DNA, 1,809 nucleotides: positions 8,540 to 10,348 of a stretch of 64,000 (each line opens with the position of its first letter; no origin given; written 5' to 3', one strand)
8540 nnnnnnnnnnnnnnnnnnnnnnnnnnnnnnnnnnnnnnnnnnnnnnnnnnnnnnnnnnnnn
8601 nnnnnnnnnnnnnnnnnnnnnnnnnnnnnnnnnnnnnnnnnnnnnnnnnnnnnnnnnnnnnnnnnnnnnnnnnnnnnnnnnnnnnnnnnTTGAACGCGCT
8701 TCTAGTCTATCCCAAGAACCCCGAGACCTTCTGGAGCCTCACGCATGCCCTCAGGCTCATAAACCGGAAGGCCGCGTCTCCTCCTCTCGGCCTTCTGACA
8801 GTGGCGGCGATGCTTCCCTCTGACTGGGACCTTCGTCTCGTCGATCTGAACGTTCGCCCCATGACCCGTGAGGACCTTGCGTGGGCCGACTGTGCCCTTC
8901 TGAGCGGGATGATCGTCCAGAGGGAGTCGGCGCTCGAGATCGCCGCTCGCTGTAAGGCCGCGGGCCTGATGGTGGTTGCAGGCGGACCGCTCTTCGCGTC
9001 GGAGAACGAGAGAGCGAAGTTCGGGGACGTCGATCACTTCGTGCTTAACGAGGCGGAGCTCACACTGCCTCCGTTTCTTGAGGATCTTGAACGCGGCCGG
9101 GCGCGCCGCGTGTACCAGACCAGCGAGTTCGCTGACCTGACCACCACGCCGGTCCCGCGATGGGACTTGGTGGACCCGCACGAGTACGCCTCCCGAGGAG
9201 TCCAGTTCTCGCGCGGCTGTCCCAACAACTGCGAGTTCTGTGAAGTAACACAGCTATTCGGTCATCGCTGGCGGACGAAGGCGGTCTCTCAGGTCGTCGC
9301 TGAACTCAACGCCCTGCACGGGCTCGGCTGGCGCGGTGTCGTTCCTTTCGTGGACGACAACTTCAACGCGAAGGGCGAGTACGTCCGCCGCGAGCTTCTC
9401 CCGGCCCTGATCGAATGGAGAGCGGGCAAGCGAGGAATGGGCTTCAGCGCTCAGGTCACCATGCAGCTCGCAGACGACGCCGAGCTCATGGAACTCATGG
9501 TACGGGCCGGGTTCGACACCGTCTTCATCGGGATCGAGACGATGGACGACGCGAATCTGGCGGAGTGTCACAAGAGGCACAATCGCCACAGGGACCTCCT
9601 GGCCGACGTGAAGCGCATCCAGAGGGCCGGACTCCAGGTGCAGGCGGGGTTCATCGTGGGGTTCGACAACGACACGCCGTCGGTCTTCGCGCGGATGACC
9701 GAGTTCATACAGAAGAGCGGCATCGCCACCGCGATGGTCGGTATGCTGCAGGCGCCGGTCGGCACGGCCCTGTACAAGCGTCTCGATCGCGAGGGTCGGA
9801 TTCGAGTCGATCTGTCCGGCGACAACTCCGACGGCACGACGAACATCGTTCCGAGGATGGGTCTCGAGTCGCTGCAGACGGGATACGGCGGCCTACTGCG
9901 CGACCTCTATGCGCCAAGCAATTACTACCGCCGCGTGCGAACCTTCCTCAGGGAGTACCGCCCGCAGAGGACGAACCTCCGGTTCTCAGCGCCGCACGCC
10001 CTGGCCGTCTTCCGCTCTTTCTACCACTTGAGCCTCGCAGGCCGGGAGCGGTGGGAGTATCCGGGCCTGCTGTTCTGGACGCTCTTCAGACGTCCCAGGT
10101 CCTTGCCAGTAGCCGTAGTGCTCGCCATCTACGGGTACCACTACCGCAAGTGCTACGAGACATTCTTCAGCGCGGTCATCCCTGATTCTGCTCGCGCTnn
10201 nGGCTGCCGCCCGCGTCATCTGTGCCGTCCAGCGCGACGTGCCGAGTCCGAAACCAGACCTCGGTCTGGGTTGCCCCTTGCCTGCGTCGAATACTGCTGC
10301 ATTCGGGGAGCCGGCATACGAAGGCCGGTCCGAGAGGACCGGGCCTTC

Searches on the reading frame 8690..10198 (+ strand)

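Call 27: search_protein_families(library=pfam, proteins=[window:8690-10198:+])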
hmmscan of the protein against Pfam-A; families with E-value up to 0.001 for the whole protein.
window:8690-10198:+ (503 aa): 3 families
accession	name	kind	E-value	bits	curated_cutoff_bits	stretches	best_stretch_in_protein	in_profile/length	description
PF13282.11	DUF4070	-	4.2e-30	105.1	22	1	359-491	1-137/144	Domain of unknown function (DUF4070)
PF04055.27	Radical_SAM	-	2.6e-15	57.4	29.5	1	172-340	2-166/166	Radical SAM superfamily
PF02310.24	B12-binding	-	1.5e-08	34.9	32.1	1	24-127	6-118/121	B12 binding domain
